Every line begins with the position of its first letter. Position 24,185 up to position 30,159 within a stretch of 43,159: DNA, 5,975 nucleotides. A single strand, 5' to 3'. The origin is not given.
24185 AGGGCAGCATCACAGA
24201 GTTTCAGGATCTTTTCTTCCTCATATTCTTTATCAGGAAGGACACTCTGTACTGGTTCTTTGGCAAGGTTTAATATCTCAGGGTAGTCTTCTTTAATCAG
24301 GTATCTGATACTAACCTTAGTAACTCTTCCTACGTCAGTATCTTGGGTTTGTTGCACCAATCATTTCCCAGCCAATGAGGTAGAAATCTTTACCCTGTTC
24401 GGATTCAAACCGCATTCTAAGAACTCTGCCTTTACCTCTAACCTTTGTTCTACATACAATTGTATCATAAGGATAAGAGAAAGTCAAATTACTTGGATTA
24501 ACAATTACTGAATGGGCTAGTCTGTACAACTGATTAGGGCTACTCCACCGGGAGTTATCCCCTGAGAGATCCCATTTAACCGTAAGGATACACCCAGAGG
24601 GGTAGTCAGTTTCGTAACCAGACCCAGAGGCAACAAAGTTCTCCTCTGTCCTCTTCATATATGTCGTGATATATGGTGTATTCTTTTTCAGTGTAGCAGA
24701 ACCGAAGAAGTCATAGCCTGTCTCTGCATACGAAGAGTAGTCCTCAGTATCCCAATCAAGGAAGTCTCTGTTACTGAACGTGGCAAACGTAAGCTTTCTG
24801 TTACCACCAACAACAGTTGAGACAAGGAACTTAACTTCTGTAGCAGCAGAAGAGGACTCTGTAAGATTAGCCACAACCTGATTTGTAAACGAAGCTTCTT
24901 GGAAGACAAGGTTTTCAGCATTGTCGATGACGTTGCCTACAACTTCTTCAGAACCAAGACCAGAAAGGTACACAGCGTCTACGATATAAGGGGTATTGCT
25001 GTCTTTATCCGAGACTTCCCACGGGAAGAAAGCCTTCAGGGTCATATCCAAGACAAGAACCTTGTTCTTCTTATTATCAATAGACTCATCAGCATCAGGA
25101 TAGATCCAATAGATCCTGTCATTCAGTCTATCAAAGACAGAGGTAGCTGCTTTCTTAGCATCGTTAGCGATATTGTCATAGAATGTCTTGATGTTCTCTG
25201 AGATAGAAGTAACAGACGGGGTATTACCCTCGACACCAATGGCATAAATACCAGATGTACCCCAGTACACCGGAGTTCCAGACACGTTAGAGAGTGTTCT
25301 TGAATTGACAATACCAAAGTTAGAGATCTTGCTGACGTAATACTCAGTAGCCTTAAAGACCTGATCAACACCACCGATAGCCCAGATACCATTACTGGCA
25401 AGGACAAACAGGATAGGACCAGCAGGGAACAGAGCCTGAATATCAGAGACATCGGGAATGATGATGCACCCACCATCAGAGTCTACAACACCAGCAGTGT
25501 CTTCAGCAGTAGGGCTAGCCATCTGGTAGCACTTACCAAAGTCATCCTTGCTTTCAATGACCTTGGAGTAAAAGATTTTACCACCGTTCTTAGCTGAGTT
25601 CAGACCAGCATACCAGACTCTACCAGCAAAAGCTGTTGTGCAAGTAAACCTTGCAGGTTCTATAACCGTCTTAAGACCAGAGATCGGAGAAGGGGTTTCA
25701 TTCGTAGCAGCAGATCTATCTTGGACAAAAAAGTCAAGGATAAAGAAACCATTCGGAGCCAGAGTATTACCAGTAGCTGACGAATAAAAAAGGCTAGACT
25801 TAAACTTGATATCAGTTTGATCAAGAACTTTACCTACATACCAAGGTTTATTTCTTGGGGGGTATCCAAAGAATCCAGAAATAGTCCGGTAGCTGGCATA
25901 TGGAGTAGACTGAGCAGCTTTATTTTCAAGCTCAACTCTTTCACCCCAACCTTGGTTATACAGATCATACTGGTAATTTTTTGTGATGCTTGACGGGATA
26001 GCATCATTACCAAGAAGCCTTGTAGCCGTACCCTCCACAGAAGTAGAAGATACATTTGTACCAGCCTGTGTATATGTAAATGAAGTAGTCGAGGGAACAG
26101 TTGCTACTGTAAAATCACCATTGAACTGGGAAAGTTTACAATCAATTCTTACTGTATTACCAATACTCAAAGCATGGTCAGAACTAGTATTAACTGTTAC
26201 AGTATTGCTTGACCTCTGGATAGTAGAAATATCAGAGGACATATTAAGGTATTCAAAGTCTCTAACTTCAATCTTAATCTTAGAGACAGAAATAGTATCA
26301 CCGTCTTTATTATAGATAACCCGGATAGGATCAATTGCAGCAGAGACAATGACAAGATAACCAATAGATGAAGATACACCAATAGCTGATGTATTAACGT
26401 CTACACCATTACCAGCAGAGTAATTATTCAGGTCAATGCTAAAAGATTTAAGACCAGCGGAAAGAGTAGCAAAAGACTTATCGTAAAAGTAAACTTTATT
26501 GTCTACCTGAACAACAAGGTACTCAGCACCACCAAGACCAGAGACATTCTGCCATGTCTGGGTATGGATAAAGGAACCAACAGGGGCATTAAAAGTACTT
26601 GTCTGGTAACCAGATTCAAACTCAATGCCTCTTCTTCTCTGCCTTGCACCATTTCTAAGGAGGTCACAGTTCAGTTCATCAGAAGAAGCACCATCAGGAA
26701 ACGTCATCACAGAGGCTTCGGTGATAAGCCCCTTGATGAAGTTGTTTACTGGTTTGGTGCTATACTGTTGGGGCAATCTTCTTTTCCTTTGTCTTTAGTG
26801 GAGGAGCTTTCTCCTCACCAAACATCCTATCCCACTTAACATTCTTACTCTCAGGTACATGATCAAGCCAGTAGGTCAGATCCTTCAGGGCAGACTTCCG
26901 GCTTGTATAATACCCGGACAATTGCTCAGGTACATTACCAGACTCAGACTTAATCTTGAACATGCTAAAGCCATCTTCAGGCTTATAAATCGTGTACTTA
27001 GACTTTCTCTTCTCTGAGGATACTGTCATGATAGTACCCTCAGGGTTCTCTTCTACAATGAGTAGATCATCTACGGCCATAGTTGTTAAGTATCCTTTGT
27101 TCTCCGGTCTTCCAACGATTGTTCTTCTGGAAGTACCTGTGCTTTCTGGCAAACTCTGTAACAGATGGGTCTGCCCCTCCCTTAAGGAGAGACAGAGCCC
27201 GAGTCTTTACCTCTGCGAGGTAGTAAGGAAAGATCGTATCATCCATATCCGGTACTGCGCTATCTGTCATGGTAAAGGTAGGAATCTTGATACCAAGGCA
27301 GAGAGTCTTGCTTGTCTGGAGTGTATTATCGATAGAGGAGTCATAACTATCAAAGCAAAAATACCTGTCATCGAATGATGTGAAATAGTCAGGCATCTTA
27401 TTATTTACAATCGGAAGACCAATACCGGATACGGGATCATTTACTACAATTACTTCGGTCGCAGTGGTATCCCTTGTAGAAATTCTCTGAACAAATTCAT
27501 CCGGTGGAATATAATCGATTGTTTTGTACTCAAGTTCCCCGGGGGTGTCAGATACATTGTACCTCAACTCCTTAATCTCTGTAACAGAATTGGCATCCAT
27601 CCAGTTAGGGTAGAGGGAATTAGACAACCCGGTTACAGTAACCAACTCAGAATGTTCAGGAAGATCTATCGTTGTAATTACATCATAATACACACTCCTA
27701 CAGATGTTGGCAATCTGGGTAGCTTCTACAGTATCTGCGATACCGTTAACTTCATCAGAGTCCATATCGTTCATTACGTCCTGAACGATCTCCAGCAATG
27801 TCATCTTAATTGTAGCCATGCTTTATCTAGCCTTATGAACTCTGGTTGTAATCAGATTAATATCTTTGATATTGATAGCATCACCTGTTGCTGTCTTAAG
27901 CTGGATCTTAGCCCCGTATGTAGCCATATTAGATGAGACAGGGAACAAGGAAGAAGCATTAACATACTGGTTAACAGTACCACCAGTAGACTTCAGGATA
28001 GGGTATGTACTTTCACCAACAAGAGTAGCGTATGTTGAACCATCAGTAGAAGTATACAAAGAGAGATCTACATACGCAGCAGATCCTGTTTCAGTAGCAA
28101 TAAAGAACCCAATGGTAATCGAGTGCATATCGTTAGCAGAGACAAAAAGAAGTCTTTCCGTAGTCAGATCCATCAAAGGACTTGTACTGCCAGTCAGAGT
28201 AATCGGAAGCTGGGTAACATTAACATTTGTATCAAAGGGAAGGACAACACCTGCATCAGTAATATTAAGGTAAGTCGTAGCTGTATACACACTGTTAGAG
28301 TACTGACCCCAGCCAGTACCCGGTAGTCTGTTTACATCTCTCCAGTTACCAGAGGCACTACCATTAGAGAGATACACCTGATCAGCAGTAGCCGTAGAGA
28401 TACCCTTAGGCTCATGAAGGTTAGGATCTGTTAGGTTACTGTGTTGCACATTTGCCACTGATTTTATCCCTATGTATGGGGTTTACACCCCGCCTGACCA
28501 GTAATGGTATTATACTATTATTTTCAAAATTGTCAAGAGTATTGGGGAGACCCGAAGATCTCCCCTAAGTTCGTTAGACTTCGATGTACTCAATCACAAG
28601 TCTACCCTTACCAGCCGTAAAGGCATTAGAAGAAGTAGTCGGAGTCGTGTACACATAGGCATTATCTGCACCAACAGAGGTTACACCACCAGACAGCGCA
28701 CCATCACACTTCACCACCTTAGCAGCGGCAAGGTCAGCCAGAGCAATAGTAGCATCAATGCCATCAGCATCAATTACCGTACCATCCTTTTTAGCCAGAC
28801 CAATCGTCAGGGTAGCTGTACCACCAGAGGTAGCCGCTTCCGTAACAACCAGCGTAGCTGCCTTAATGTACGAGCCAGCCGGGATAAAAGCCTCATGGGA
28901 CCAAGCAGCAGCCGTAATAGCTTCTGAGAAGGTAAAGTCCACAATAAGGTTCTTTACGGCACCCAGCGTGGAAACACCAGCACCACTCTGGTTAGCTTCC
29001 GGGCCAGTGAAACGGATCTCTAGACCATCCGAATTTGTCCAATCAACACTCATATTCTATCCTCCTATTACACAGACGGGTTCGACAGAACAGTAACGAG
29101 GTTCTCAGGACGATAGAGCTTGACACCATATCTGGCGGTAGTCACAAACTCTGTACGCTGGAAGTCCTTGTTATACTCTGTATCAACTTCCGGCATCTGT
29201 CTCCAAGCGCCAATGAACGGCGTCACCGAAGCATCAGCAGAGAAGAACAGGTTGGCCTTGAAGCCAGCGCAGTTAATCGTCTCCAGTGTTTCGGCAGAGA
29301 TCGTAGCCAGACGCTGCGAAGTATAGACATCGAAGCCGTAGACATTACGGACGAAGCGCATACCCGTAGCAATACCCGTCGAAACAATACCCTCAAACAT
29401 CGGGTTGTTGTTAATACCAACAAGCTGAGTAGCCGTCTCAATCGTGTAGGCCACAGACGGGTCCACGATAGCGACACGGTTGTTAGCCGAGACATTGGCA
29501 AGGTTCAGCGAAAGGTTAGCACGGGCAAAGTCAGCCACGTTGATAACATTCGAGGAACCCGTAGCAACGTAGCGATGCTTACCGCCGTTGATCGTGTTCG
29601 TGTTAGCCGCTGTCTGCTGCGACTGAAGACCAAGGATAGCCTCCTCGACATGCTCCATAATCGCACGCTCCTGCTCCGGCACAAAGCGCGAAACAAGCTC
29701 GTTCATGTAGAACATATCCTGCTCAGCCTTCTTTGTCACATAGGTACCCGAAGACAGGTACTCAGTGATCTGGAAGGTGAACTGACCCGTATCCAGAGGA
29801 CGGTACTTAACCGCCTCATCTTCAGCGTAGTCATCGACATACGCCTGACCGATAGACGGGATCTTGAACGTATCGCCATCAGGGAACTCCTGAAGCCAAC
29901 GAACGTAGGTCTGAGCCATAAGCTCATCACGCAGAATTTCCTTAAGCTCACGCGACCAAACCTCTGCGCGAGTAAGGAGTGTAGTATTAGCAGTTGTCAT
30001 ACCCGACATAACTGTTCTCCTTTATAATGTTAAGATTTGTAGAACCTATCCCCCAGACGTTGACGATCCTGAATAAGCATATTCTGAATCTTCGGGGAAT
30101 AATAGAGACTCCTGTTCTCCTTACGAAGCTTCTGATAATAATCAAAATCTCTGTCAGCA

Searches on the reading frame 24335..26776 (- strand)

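Call 8: search_protein_families(library=phrogs, max_evalue=0.001, proteins=[window:24335-26776:-])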
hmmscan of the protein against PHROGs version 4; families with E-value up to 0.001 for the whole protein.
window:24335-26776:- (813 aa): 2 families
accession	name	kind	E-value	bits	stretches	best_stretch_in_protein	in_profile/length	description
phrog_8094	-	tail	3.5e-173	578.5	2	258-811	189-767/769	tail appendage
phrog_21185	-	tail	4.6e-10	39.2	1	381-576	476-669/1038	tail protein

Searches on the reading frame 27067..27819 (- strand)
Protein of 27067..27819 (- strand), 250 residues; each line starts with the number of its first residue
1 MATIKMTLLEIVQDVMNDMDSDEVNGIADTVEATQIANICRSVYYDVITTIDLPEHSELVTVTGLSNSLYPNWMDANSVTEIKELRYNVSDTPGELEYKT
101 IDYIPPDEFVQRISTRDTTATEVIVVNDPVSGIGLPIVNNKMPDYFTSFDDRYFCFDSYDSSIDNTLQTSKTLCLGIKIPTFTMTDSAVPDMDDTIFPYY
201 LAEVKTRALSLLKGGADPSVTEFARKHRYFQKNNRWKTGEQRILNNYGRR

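Call 8: search_protein_families(library=phrogs, max_evalue=0.001, proteins=[window:27067-27819:-])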
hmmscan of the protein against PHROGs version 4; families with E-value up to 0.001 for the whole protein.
window:27067-27819:- (250 aa): 1 family
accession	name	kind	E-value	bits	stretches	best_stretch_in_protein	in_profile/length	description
phrog_7592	-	tail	1.1e-74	252.2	1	5-250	2-248/251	tail protein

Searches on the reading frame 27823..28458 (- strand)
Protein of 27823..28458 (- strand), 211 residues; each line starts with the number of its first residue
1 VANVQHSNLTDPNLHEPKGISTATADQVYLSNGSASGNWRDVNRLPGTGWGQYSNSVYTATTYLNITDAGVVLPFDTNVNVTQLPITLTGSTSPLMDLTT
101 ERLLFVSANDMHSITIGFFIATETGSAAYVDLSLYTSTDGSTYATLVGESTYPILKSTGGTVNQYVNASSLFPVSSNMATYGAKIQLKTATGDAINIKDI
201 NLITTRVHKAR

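Call 8: search_protein_families(library=phrogs, max_evalue=0.001, proteins=[window:27823-28458:-])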
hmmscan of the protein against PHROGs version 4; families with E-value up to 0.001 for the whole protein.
window:27823-28458:- (211 aa): 2 families
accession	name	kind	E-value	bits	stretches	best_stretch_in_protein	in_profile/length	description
phrog_8270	-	unknown function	4.2e-14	53.9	1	46-208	34-194/196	-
phrog_38624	-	unknown function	1.4e-12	48.7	1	1-63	1-63/190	-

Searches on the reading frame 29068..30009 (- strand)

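Call 8: search_protein_families(library=phrogs, max_evalue=0.001, proteins=[window:29068-30009:-])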
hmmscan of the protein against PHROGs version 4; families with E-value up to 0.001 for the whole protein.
window:29068-30009:- (313 aa): 2 families
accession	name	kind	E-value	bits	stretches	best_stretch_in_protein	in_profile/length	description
phrog_267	-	head and packaging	2e-38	133.6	1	11-309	38-325/410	major head protein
phrog_283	-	head and packaging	4.7e-07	30.5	1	14-249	8-233/385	major head protein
